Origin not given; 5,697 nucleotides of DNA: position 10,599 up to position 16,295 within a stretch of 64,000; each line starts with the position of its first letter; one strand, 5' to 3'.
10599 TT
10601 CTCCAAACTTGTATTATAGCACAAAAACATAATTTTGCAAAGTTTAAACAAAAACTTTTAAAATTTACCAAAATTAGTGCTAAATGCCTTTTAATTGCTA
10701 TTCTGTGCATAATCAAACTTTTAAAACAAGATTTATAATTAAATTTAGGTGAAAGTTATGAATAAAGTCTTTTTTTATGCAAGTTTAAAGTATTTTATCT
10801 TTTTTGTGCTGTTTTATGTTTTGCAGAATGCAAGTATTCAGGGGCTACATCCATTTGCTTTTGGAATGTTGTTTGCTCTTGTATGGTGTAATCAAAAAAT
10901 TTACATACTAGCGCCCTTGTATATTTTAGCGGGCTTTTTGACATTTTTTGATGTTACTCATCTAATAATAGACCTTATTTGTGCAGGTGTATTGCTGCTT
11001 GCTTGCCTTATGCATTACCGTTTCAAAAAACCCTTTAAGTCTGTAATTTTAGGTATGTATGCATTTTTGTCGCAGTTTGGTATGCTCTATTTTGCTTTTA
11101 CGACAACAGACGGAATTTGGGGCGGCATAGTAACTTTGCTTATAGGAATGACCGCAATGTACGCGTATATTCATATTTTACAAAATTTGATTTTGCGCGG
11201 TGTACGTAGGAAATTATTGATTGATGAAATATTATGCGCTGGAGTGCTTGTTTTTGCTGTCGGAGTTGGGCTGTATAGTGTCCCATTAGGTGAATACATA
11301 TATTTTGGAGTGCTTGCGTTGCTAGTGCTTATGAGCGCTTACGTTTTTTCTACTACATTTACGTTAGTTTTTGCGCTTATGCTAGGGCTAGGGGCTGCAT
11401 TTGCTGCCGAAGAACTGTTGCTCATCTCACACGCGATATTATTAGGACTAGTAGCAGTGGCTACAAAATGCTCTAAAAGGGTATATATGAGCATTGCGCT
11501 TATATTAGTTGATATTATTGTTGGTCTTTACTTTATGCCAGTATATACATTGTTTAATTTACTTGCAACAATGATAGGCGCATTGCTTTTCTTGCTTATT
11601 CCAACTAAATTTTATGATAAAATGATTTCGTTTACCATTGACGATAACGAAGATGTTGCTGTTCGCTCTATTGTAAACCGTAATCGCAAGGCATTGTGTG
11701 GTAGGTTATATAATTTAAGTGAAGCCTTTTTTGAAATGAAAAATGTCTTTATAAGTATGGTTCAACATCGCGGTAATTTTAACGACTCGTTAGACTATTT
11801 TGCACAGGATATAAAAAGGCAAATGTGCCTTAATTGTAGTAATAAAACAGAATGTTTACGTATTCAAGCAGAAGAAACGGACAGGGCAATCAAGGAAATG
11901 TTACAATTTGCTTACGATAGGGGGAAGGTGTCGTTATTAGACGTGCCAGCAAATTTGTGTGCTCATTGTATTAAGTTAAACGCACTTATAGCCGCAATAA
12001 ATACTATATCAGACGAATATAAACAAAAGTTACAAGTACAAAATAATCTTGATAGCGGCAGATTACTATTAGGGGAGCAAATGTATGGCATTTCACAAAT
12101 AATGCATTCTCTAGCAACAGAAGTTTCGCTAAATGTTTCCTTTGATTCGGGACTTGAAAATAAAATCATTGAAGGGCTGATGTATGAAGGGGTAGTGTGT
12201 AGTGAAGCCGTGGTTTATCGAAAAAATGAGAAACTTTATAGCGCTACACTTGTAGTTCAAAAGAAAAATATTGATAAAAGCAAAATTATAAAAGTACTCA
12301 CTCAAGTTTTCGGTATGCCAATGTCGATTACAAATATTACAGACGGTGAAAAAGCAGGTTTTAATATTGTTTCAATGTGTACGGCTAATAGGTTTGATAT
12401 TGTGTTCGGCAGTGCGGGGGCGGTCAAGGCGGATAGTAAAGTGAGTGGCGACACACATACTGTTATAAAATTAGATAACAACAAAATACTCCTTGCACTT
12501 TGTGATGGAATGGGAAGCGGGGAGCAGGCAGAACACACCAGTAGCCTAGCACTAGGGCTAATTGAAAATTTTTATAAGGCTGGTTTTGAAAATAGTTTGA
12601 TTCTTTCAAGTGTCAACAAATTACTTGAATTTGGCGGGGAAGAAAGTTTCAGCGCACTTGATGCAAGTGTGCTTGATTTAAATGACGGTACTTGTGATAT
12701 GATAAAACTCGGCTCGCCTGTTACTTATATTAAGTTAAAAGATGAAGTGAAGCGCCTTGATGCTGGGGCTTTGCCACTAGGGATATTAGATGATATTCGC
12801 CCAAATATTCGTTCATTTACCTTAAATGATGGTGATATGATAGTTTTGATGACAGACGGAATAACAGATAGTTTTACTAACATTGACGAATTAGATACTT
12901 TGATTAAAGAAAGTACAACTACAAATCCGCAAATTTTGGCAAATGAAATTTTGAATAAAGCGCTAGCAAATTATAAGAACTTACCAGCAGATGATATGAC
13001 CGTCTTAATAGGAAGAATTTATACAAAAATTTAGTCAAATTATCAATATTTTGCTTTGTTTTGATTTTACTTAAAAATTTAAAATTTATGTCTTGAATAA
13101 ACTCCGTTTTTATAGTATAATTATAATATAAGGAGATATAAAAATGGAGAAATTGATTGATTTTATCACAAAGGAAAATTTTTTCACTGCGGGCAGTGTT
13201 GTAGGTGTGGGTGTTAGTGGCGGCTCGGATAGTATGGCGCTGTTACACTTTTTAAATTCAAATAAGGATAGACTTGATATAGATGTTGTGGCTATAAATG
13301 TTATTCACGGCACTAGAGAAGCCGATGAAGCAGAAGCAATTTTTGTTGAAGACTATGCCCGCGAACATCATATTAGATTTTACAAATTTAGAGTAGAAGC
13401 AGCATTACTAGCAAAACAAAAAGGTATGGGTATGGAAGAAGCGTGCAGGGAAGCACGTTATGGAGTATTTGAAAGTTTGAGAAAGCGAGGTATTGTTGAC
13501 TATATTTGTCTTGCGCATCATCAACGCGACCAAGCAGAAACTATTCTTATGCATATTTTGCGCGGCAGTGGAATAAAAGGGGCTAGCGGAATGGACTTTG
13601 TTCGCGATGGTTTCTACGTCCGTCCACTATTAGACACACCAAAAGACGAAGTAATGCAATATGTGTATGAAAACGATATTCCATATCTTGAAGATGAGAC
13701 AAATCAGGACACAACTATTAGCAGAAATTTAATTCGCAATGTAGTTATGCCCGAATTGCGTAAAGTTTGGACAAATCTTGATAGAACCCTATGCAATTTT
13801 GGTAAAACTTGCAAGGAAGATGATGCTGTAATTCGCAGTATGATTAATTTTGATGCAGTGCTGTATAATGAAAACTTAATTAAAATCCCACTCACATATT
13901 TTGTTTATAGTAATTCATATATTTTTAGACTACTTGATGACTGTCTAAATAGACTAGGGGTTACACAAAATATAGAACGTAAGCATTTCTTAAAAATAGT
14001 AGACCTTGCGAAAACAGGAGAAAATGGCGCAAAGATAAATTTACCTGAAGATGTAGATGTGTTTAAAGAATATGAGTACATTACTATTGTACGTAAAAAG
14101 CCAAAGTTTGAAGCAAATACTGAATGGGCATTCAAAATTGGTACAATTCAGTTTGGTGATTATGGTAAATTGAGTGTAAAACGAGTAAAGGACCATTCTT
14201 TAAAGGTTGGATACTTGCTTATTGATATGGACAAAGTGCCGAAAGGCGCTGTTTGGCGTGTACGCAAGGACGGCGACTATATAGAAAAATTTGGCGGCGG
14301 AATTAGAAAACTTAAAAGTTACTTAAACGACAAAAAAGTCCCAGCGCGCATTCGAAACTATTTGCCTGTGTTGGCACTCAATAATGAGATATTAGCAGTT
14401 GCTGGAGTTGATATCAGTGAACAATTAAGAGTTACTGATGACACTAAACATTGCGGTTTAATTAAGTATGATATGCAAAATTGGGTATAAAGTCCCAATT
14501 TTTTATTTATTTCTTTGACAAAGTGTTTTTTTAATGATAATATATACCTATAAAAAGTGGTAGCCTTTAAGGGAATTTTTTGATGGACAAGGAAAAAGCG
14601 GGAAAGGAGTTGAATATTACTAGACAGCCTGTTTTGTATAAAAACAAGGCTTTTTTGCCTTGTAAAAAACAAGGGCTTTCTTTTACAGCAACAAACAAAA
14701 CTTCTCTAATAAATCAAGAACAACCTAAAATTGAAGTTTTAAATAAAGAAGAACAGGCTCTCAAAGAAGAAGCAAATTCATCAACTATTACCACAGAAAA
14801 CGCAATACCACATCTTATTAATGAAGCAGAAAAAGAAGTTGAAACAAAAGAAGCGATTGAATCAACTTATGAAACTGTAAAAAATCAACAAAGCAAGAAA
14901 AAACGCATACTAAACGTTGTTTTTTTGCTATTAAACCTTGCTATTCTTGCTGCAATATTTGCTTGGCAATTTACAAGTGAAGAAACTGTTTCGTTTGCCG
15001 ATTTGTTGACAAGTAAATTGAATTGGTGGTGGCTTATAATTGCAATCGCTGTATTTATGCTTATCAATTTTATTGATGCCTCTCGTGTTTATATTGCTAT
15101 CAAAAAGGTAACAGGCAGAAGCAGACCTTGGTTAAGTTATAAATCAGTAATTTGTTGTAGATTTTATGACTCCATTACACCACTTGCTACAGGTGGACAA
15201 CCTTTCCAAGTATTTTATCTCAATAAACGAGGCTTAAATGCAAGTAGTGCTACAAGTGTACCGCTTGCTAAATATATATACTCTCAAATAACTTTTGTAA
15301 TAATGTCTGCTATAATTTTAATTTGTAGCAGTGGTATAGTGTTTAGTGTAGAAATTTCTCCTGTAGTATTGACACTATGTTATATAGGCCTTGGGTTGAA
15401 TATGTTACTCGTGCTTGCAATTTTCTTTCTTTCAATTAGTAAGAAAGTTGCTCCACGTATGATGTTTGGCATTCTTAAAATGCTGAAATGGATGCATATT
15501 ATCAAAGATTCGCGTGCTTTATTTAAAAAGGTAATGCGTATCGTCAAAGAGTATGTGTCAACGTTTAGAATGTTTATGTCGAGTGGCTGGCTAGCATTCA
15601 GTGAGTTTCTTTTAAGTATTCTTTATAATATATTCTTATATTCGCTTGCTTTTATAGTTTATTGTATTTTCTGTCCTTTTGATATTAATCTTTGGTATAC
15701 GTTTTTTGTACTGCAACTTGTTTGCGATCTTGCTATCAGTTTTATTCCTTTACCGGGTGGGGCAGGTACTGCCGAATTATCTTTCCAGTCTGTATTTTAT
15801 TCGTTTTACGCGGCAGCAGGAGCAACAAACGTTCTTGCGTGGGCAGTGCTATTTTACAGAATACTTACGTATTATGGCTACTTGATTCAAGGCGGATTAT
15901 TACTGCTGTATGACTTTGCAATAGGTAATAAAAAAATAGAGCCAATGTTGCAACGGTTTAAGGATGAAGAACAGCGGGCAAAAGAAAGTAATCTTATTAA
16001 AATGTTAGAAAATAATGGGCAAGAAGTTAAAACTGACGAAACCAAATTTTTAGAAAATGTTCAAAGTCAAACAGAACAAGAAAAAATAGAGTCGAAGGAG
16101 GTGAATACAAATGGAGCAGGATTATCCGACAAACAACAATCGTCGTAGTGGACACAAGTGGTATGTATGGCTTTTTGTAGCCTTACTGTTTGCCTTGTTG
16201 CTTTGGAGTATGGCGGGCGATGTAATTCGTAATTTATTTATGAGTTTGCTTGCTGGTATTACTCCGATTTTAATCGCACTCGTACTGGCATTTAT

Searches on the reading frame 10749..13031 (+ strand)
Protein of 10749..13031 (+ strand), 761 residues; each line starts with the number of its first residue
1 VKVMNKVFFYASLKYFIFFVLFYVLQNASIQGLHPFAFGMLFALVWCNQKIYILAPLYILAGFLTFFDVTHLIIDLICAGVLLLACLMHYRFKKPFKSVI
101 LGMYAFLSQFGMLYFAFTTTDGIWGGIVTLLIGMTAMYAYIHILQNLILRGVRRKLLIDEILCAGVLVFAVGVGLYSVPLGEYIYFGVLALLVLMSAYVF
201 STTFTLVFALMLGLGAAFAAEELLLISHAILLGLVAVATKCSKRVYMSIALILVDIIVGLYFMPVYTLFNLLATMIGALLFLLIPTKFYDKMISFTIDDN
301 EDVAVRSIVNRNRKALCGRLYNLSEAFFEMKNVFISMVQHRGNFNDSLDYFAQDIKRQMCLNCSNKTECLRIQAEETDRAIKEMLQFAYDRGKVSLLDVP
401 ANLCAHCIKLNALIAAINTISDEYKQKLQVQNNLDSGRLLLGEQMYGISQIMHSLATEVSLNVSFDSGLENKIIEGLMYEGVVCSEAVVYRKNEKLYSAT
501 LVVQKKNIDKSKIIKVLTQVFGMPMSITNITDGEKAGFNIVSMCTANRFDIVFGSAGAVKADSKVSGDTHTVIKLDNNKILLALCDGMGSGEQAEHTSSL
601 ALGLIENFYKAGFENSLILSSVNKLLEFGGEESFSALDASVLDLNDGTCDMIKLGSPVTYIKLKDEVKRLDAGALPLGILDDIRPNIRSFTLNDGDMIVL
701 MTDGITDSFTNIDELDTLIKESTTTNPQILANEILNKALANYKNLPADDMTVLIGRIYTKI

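Call 87: search_protein_families(library=pfam, proteins=[window:10749-13031:+], max_evalue=0.00001)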
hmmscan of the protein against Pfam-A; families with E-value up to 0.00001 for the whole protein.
window:10749-13031:+ (761 aa): 3 families
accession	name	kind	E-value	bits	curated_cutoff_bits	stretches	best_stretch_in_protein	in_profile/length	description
PF19732.4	SpoIIE_N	-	2.6e-35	122.5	27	1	11-560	37-600/605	Stage II sporulation protein E N-terminal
PF07228.17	SpoIIE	-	1.9e-28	100.2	25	1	577-756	2-190/192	Stage II sporulation protein E (SpoIIE)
PF13672.11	PP2C_2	-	1.3e-07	31.9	24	0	686-739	155-208/209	Protein phosphatase 2C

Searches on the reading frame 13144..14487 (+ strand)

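Call 87: search_protein_families(library=pfam, proteins=[window:13144-14487:+], max_evalue=0.00001)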
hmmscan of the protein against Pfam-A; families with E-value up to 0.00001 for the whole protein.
window:13144-14487:+ (448 aa): 2 families
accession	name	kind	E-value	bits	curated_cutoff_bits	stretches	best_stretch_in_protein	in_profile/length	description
PF01171.26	ATP_bind_3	-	1.8e-49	168.4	27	1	21-199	3-181/182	PP-loop family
PF11734.13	TilS_C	-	6.3e-10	38.7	22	1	371-436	3-69/74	TilS substrate C-terminal domain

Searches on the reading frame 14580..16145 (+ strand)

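Call 87: search_protein_families(library=pfam, proteins=[window:14580-16145:+], max_evalue=0.00001)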
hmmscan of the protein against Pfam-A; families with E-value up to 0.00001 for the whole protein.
window:14580-16145:+ (522 aa): 1 family
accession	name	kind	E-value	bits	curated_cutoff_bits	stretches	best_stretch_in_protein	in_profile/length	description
PF03706.18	LPG_synthase_TM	-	5.1e-28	98.9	33.4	1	117-437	2-301/302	Lysylphosphatidylglycerol synthase TM region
